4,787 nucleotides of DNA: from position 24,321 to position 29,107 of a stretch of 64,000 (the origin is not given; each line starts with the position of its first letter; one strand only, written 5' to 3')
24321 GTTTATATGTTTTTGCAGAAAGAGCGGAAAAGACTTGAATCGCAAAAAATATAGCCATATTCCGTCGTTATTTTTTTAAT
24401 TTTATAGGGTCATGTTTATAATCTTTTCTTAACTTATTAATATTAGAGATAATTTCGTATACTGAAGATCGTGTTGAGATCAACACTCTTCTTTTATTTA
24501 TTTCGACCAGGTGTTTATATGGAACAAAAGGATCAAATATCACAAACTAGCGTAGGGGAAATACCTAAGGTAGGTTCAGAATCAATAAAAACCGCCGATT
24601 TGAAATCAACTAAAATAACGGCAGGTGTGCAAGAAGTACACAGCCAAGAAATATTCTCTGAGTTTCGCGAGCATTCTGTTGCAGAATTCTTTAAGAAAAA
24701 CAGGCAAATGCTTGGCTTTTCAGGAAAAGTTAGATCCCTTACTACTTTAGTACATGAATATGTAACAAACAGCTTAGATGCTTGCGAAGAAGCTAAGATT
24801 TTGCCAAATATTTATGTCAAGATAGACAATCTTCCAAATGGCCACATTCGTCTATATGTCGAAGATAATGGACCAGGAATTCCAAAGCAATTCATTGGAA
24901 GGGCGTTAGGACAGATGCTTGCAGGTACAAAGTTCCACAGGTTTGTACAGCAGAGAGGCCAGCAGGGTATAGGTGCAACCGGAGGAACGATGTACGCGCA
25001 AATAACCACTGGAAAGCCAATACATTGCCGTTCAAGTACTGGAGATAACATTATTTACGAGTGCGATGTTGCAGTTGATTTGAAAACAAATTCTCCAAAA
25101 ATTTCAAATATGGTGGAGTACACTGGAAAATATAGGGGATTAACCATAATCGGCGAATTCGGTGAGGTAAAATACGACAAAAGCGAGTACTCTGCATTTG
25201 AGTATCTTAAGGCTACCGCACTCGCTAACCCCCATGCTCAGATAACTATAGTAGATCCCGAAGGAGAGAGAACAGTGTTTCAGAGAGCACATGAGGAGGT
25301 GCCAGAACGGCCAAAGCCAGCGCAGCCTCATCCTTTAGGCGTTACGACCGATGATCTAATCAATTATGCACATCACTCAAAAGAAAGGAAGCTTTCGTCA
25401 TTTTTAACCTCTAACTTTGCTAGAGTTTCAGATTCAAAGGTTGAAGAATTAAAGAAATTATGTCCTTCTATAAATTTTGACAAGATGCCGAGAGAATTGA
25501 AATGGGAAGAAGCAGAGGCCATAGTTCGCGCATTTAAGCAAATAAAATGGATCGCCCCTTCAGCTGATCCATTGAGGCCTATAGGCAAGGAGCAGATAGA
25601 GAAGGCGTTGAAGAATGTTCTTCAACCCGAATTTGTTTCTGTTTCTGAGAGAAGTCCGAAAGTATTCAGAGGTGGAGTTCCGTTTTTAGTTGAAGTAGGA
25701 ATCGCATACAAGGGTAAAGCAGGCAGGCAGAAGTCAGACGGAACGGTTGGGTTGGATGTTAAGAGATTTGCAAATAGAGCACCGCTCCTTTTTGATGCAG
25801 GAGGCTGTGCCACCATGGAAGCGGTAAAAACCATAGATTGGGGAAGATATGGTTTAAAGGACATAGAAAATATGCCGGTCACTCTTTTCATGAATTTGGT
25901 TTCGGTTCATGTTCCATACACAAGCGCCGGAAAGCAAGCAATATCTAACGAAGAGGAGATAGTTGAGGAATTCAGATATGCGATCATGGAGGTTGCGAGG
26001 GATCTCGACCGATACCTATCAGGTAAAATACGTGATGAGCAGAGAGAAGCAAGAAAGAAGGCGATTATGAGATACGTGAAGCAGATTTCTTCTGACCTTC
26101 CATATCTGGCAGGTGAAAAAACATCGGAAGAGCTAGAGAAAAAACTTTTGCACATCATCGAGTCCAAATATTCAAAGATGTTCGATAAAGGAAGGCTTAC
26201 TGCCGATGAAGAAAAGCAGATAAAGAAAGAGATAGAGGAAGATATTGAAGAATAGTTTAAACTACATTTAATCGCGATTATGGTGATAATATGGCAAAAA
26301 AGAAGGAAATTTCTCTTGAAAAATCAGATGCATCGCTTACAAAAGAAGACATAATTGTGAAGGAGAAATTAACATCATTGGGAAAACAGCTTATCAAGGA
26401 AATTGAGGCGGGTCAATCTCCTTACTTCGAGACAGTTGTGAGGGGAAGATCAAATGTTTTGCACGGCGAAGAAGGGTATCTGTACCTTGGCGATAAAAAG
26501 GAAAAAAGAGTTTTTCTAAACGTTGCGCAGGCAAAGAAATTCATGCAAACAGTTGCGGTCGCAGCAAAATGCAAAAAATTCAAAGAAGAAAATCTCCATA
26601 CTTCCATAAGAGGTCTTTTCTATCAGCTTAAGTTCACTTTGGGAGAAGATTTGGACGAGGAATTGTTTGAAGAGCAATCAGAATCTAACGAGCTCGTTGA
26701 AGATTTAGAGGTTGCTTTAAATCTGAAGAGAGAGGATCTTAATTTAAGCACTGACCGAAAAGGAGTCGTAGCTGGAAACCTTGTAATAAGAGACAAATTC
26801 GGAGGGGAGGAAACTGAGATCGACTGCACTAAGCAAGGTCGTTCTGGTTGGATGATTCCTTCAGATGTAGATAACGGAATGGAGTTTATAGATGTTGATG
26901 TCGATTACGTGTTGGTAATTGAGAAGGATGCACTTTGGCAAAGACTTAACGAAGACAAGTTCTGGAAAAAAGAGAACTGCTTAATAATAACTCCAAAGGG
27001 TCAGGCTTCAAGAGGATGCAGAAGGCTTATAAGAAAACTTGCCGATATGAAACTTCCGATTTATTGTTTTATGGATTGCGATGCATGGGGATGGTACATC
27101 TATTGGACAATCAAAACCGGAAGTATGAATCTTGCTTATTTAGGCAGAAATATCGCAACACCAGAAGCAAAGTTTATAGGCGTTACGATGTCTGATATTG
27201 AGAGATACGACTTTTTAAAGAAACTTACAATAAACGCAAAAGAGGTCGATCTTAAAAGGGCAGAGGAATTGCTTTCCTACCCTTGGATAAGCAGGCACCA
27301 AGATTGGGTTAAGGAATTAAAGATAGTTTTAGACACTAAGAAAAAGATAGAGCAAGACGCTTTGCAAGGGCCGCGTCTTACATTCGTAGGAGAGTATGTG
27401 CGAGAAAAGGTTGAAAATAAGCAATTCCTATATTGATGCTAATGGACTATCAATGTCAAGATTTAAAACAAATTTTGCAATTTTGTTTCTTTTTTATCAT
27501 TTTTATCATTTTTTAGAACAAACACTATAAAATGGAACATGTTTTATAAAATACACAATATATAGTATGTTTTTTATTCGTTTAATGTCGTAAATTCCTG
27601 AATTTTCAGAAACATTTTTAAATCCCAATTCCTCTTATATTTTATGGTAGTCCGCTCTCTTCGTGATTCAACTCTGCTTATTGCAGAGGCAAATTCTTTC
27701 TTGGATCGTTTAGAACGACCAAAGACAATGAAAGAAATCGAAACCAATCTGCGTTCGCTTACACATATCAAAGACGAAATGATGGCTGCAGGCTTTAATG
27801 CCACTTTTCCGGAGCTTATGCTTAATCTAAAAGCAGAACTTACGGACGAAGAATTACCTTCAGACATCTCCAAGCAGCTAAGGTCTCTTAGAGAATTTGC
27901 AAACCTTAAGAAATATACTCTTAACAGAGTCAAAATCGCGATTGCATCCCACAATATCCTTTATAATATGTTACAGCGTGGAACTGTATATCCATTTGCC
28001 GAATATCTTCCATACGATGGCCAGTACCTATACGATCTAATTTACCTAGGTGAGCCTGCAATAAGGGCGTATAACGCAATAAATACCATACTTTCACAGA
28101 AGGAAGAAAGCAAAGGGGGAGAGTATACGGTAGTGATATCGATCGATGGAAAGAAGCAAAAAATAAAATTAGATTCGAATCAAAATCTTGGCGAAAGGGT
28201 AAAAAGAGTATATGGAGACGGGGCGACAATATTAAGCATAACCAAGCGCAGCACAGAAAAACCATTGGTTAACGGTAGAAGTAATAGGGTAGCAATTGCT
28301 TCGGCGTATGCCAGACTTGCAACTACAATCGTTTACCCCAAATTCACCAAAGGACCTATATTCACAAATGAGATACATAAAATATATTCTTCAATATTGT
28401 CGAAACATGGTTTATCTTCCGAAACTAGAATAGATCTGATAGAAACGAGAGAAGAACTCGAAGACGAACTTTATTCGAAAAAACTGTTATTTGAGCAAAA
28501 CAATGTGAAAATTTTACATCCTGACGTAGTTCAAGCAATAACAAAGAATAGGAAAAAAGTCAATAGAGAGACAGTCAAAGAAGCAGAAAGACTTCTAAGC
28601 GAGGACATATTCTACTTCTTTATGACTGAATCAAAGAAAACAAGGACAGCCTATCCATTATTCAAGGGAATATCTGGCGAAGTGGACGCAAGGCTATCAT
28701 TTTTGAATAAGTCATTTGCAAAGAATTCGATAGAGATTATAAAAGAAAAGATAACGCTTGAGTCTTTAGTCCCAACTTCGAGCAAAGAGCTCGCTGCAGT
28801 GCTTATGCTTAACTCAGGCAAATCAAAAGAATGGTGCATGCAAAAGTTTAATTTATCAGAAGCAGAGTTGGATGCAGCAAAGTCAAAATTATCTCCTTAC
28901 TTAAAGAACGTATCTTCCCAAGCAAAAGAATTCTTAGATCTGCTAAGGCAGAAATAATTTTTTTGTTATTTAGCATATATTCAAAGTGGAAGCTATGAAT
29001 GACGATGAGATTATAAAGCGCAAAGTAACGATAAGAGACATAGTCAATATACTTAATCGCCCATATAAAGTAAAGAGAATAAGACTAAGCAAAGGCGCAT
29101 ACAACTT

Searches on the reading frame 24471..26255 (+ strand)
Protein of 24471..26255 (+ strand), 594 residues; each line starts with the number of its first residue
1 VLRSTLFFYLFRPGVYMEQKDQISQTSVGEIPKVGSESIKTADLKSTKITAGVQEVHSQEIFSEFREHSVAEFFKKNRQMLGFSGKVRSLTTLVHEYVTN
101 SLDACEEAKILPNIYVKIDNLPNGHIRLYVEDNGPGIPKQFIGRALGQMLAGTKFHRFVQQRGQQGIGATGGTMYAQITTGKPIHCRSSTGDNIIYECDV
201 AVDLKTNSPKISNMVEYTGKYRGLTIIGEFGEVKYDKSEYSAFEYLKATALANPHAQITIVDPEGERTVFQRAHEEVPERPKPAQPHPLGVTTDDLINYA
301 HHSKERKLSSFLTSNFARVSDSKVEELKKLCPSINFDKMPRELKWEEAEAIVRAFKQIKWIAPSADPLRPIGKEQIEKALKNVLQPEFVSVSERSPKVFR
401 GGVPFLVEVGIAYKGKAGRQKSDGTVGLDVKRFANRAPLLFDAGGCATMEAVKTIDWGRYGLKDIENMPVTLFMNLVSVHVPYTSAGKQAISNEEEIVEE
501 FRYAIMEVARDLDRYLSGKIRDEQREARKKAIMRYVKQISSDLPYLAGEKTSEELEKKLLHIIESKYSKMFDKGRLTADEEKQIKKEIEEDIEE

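Call 57: search_protein_families(library=pfam, proteins=[window:24471-26255:+], max_evalue=1e-10)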
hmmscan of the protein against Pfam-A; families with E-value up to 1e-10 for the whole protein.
window:24471-26255:+ (594 aa): 1 family
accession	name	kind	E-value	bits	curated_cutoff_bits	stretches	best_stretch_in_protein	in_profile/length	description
PF09239.17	Topo-VIb_trans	-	1.4e-49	168.4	24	1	363-527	1-158/159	Topoisomerase VI B subunit, transducer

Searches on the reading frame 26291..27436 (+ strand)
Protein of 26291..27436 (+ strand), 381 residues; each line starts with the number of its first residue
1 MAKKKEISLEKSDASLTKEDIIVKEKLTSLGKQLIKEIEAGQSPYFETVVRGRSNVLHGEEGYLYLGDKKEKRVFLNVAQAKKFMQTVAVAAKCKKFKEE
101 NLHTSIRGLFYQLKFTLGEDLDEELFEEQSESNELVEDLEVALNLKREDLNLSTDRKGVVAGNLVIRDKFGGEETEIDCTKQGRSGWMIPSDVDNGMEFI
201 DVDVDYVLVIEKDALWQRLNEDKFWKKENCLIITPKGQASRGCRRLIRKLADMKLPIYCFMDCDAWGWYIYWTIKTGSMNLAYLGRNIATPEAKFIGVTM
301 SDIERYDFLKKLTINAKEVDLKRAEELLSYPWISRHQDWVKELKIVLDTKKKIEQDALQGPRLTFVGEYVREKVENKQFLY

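Call 57: search_protein_families(library=pfam, proteins=[window:26291-27436:+], max_evalue=1e-10)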
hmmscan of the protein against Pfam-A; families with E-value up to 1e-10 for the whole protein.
window:26291-27436:+ (381 aa): 2 families
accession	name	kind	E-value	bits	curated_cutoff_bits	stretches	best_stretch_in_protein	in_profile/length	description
PF21180.3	TOP6A-Spo11_Toprim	-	9.3e-54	182.4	24.1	1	206-373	1-169/170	Topoisomerase 6 subunit A/Spo11, Toprim domain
PF04406.19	TP6A_N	-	3.6e-16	59.2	26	1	82-152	1-62/62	Type IIB DNA topoisomerase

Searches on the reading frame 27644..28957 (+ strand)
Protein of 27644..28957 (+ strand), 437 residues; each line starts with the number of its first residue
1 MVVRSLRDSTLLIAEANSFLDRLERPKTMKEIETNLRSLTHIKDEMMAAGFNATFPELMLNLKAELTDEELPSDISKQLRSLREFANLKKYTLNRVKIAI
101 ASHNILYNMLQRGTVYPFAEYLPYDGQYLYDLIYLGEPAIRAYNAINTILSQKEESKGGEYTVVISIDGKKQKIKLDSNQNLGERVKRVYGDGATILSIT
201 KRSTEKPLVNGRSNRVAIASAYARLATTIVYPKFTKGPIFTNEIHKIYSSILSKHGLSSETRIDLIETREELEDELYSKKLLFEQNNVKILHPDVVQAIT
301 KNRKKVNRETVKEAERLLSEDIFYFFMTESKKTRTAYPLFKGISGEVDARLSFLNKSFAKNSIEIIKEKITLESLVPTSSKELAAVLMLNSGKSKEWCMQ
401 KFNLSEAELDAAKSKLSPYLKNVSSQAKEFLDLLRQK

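Call 57: search_protein_families(library=pfam, proteins=[window:27644-28957:+], max_evalue=1e-10)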
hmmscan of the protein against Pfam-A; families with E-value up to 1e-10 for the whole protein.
window:27644-28957:+ (437 aa): 1 family
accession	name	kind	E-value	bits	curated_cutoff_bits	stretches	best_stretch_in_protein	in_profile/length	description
PF04409.17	DUF530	-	2.1e-26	92.9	27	1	120-370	170-432/521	Protein of unknown function (DUF530)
